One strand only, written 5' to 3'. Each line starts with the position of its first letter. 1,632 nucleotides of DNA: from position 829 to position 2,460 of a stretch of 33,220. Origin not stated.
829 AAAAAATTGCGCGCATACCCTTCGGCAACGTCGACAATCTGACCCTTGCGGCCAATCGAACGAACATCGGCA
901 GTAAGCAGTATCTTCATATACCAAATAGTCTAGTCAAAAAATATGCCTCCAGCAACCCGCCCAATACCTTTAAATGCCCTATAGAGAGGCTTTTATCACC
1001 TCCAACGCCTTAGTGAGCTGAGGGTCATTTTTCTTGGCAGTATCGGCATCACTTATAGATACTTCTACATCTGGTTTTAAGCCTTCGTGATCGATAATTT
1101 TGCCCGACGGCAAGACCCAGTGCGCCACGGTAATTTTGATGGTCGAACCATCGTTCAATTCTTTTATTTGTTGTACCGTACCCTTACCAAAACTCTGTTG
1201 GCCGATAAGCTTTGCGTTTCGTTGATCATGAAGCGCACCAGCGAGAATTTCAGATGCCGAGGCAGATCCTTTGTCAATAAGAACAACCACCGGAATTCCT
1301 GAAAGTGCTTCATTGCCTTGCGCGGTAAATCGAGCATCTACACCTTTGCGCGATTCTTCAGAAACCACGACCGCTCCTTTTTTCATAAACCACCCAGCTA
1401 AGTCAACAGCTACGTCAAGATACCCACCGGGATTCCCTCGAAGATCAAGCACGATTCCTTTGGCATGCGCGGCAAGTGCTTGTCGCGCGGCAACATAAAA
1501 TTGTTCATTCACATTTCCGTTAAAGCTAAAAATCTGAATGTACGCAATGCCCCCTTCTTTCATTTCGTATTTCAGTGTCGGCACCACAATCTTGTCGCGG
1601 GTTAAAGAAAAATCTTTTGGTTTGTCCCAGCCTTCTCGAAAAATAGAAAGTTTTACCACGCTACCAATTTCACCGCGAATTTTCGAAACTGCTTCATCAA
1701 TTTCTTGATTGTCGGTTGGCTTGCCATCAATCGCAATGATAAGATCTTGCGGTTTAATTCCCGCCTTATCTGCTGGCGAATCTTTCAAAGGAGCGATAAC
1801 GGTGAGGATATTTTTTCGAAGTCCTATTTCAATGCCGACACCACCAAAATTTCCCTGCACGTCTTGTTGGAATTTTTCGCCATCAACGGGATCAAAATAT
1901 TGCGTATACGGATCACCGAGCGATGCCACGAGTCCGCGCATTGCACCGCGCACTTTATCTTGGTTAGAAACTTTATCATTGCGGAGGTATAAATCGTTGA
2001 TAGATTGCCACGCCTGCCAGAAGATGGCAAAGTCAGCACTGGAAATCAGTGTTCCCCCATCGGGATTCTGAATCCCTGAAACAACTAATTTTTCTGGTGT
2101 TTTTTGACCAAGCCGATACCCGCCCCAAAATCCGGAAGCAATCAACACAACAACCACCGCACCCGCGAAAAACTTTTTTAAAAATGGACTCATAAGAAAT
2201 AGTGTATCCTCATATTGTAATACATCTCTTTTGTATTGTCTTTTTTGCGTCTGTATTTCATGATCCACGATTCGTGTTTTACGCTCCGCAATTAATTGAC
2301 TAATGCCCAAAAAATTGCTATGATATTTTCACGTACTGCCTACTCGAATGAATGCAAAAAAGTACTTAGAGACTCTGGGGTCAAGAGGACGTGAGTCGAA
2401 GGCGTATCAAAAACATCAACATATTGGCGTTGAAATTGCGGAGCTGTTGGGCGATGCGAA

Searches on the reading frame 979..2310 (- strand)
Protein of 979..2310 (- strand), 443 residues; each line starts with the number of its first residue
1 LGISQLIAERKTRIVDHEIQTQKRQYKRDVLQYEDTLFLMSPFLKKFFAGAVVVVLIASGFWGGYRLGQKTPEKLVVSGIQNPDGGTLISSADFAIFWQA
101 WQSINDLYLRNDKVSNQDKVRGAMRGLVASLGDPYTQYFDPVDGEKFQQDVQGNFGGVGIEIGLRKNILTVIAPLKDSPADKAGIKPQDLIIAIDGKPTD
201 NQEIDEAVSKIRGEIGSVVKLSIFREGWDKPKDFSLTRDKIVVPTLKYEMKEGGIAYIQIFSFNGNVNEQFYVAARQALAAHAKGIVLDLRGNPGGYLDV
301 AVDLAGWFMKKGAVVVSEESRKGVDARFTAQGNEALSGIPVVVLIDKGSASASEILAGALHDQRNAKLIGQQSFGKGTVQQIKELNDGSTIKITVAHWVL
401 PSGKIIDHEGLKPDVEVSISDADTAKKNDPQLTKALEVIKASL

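Call 72: search_protein_families(library=pfam, proteins=[window:979-2310:-], max_evalue=0.0001)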
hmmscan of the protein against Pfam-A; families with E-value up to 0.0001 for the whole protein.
window:979-2310:- (443 aa): 5 families
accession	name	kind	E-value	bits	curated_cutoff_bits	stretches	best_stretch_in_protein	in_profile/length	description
PF03572.23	Peptidase_S41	-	1.9e-49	167.9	24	1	255-417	2-165/165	Peptidase family S41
PF17820.7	PDZ_6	-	1.3e-11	44.5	27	1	172-223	3-52/54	PDZ domain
PF13180.12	PDZ_2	-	8.5e-10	39.2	27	1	157-229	2-73/80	PDZ domain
PF00595.29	PDZ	-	1.2e-07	32.4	23.2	1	156-223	10-80/81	PDZ domain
PF22694.1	CtpB_N-like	-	9.6e-07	29.6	27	1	60-140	7-82/85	Activating protease CtpB N-terminal domain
